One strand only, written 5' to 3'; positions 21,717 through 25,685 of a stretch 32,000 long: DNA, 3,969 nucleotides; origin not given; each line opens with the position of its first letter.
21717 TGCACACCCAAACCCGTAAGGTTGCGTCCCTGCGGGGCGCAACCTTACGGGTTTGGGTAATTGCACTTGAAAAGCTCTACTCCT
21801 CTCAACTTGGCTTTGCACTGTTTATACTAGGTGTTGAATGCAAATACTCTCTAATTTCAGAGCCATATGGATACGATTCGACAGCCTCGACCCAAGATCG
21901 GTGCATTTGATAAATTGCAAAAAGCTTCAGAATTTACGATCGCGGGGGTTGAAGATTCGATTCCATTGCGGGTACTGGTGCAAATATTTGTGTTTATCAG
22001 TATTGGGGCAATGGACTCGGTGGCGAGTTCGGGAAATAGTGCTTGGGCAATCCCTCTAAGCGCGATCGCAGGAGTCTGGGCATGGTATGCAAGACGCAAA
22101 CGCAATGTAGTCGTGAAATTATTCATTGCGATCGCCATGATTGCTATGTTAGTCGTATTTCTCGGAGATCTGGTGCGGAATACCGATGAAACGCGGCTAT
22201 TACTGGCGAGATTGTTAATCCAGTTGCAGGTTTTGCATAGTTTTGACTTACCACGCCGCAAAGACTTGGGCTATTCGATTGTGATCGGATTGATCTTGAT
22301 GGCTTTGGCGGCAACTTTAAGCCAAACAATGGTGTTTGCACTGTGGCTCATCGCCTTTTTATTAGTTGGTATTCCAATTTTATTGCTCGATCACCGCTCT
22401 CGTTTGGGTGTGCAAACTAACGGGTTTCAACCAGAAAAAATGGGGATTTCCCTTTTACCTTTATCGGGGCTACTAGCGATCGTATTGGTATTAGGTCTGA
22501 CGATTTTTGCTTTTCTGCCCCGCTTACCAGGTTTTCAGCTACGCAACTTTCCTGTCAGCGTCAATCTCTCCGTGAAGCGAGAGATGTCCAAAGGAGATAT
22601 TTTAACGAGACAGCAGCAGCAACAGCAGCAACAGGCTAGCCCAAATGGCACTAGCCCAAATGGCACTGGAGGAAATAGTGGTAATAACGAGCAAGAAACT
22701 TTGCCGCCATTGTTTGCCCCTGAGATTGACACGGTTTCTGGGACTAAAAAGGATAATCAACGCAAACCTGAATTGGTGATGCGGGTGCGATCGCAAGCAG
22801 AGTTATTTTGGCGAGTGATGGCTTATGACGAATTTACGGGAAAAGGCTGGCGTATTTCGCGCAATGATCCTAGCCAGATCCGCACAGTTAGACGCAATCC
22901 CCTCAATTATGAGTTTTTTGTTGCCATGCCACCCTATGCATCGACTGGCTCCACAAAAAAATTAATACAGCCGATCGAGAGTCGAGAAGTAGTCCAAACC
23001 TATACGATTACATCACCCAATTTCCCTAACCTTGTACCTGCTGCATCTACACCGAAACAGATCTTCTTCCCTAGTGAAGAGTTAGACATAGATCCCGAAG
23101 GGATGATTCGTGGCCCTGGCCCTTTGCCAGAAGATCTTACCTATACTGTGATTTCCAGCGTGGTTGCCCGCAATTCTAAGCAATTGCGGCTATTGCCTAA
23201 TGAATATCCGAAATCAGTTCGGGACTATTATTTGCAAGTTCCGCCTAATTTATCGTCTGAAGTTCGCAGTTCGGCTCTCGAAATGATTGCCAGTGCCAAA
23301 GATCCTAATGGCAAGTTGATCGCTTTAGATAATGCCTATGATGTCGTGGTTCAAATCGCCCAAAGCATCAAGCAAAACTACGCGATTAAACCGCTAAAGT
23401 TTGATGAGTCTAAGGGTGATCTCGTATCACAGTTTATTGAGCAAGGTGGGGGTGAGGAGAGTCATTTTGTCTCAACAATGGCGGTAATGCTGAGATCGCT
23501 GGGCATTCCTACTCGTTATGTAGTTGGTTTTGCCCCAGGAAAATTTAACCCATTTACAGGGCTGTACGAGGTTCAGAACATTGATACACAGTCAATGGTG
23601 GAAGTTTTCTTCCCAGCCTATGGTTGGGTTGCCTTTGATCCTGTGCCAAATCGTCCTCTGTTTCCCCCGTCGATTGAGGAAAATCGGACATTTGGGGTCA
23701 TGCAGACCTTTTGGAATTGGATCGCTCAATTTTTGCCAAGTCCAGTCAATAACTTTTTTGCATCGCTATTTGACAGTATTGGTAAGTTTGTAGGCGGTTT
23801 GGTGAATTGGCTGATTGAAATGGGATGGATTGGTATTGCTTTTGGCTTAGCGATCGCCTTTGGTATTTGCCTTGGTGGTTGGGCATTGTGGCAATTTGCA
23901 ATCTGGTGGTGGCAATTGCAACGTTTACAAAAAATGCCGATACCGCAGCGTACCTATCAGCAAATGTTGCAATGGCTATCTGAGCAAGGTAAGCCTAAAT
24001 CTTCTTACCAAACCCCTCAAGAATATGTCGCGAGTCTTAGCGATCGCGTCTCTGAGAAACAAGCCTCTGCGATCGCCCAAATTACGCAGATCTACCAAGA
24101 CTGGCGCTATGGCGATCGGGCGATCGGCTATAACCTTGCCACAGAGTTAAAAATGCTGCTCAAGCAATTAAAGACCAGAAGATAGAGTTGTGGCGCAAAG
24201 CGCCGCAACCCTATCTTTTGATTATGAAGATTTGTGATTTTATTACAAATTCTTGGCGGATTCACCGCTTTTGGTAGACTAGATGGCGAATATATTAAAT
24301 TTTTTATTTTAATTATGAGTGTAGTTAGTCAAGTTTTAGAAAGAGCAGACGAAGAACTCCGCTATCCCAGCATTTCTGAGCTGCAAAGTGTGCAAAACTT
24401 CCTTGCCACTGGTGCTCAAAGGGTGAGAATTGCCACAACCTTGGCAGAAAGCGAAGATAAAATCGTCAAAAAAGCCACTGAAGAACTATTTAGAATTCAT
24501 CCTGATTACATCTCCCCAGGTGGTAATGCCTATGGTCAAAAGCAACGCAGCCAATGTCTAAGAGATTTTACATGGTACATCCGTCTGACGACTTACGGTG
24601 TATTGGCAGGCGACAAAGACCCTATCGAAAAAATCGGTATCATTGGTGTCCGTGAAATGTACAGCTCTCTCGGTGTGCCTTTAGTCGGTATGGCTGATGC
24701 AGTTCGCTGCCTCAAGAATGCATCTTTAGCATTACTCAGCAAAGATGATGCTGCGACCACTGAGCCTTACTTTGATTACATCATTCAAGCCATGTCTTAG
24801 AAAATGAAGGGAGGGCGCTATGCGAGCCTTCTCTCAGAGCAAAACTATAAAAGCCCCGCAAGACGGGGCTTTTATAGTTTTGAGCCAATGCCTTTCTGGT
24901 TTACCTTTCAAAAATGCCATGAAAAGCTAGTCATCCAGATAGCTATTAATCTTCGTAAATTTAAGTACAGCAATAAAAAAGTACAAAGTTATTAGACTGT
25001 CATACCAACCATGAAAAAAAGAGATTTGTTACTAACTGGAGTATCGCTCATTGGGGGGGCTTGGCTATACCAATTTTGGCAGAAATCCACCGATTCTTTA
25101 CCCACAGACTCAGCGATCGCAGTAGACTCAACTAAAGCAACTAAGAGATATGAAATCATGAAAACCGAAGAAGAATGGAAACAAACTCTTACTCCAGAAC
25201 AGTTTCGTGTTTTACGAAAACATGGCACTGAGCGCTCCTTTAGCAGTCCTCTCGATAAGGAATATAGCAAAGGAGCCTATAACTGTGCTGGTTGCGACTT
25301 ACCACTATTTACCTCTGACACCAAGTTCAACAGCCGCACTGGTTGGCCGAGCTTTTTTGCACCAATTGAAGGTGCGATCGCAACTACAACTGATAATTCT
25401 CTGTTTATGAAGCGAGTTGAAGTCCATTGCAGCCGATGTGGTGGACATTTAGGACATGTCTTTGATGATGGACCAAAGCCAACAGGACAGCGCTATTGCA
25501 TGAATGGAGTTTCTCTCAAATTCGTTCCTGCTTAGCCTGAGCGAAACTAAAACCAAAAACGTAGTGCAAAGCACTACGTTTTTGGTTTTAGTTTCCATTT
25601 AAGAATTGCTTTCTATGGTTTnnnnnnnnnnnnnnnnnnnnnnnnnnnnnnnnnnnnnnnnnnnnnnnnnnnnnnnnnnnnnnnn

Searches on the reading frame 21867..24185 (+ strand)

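Call 31: search_protein_families(library=pfam, max_evalue=0.001, proteins=[window:21867-24185:+])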
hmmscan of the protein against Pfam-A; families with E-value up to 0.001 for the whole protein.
window:21867-24185:+ (772 aa): 3 families
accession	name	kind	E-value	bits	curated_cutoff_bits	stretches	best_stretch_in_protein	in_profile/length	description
PF11992.13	TgpA_N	-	2.1e-26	93.1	30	2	44-251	5-217/333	TgpA N-terminal domain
PF01841.26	Transglut_core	-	9.6e-19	68.1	23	1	488-592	12-108/108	Transglutaminase-like superfamily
PF13559.11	DUF4129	-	4.6e-14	52.7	24.8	1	697-753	2-56/69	Domain of unknown function (DUF4129)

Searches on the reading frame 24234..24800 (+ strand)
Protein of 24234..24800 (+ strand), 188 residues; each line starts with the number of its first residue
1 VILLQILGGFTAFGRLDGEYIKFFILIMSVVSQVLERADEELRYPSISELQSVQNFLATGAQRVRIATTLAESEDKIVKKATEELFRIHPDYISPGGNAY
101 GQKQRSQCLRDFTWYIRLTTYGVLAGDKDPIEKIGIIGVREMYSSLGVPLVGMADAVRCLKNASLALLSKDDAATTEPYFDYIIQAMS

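Call 31: search_protein_families(library=pfam, max_evalue=0.001, proteins=[window:24234-24800:+])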
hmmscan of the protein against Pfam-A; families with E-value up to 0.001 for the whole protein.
window:24234-24800:+ (188 aa): 1 family
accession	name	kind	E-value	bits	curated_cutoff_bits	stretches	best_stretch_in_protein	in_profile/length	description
PF00502.25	Phycobilisome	-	4.3e-59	199.4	22.2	1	33-187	1-155/155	Phycobilisome protein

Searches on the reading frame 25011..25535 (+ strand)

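Call 31: search_protein_families(library=pfam, max_evalue=0.001, proteins=[window:25011-25535:+])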
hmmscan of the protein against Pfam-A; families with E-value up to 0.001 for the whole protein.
window:25011-25535:+ (174 aa): 2 families
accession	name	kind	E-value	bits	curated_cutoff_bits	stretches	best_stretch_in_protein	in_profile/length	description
PF01641.26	SelR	-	3e-50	169.5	24.9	1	60-173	1-116/116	SelR domain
PF24046.1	At4g08330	-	0.00094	19.7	27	0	129-158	70-99/129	At4g08330 beta-tent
